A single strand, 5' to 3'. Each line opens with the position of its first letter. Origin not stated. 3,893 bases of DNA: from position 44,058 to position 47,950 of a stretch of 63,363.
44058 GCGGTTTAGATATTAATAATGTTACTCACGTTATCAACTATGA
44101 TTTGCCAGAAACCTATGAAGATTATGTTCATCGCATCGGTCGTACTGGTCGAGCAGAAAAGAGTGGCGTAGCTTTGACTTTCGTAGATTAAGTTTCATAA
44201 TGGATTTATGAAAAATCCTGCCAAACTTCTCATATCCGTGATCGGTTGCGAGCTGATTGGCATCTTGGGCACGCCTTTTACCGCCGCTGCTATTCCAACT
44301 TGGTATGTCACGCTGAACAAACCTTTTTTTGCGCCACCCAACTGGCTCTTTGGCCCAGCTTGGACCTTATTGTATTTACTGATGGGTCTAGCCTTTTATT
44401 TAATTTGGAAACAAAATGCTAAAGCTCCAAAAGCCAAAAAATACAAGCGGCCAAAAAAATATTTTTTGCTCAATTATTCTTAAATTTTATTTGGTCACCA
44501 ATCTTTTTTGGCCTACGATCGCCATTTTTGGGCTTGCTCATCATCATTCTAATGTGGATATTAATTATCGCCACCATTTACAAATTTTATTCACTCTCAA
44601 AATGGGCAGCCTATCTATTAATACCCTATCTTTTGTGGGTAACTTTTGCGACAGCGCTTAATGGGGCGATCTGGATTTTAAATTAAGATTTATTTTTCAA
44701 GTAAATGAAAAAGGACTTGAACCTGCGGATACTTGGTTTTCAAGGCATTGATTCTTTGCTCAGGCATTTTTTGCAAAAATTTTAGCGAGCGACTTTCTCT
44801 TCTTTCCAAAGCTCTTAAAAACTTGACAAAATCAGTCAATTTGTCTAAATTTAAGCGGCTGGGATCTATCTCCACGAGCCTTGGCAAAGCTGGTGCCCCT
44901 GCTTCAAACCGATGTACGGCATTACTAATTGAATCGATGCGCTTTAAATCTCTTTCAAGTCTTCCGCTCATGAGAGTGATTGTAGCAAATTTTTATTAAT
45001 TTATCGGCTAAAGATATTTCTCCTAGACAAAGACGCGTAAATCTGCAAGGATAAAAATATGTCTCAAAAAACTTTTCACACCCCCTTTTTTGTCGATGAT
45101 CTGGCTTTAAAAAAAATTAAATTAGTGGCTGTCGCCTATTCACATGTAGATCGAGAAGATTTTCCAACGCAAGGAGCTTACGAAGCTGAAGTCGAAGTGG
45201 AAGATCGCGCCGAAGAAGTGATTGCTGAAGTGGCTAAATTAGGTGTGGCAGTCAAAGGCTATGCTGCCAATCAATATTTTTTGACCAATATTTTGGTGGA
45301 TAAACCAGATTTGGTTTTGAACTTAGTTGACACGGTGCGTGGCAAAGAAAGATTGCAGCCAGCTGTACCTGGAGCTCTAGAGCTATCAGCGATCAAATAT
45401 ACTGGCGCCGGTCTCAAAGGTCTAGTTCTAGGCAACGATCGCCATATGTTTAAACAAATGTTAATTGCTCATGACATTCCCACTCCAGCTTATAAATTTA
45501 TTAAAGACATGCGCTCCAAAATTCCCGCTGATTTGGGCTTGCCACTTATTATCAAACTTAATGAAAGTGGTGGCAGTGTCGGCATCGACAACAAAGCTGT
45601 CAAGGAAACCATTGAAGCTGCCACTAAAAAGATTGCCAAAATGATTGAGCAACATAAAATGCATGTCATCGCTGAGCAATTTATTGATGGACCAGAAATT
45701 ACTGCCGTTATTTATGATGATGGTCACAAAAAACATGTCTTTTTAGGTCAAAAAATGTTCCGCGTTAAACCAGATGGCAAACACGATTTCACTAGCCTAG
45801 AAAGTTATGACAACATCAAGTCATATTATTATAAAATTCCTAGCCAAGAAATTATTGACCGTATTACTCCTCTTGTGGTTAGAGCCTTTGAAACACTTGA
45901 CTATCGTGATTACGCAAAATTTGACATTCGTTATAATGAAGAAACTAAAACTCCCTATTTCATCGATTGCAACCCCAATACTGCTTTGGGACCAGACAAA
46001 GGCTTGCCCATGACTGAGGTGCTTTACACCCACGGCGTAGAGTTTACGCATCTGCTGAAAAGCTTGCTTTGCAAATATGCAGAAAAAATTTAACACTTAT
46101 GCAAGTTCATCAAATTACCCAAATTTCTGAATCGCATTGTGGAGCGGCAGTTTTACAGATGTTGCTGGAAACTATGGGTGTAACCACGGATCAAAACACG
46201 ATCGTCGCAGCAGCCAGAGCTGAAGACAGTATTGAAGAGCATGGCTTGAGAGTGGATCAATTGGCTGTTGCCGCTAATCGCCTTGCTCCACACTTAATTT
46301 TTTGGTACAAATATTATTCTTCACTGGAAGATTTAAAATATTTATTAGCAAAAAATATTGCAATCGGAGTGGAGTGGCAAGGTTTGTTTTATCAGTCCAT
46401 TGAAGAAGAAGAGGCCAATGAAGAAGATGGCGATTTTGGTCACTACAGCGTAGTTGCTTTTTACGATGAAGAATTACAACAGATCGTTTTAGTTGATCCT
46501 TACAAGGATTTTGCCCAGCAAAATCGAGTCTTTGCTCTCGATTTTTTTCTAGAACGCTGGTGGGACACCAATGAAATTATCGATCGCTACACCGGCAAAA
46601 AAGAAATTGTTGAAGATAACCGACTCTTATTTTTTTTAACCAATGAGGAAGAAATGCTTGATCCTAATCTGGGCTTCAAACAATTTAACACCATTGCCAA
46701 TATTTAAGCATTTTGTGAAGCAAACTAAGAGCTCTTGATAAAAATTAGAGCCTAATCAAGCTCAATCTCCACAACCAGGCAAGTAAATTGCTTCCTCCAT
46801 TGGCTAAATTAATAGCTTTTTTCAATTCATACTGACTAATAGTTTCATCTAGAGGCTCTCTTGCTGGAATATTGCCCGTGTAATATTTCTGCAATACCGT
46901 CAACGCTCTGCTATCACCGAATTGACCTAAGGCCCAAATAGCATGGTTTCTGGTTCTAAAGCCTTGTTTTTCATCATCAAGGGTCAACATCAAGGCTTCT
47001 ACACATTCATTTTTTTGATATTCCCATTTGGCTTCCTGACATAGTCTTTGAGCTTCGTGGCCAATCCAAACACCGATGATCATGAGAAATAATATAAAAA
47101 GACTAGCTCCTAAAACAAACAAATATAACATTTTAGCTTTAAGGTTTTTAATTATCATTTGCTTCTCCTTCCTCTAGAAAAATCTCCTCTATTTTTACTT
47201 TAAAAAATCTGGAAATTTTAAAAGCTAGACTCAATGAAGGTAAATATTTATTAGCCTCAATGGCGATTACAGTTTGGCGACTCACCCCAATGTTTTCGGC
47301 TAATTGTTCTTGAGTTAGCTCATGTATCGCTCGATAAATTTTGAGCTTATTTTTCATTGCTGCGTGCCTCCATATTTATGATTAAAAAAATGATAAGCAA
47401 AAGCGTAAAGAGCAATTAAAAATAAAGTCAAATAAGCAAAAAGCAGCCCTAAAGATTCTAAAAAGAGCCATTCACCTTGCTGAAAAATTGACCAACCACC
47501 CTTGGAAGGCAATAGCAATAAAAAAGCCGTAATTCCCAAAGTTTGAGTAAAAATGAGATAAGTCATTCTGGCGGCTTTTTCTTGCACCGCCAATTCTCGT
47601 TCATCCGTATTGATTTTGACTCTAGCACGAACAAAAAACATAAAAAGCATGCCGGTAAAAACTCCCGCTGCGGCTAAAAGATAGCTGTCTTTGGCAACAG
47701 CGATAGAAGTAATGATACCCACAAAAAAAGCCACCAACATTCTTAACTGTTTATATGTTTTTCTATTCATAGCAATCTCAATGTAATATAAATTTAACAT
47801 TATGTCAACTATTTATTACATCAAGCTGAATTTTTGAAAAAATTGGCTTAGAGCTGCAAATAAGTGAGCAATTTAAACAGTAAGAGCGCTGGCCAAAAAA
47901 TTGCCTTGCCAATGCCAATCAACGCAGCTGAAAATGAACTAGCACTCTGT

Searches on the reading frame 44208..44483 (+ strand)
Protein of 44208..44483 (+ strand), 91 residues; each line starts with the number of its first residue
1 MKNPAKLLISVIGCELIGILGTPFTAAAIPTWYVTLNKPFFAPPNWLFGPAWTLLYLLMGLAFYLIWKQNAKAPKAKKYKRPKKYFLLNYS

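Call 68: search_protein_families(library=pfam, proteins=[window:44208-44483:+], max_evalue=0.001)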
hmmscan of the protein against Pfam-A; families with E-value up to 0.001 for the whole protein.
window:44208-44483:+ (91 aa): 1 family
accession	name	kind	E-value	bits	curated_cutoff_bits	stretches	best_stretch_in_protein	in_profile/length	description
PF03073.20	TspO_MBR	-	9e-21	74.6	24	1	11-77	2-68/145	TspO/MBR family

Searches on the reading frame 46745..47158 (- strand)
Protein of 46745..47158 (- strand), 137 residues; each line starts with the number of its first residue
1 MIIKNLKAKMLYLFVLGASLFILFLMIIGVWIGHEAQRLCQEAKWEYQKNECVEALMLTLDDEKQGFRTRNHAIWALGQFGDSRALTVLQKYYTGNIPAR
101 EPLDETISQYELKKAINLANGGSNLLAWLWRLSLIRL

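Call 68: search_protein_families(library=pfam, proteins=[window:46745-47158:-], max_evalue=0.001)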
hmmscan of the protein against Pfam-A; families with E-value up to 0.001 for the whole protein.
window:46745-47158:- (137 aa): 2 families
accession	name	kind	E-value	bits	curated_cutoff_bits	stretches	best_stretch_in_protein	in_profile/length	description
PF13646.12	HEAT_2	-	1.5e-05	25.6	27.7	1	46-93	26-71/88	HEAT repeats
PF03130.22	HEAT_PBS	-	0.00015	22.4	20.9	1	70-91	2-23/27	PBS lyase HEAT-like repeat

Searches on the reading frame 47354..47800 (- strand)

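Call 68: search_protein_families(library=pfam, proteins=[window:47354-47800:-], max_evalue=0.001)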
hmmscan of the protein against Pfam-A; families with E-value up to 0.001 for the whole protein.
window:47354-47800:- (148 aa): 1 family
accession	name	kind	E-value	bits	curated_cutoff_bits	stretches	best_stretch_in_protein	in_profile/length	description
PF09946.14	DUF2178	-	4.6e-08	33.5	22.8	1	21-97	1-78/104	Predicted membrane protein (DUF2178)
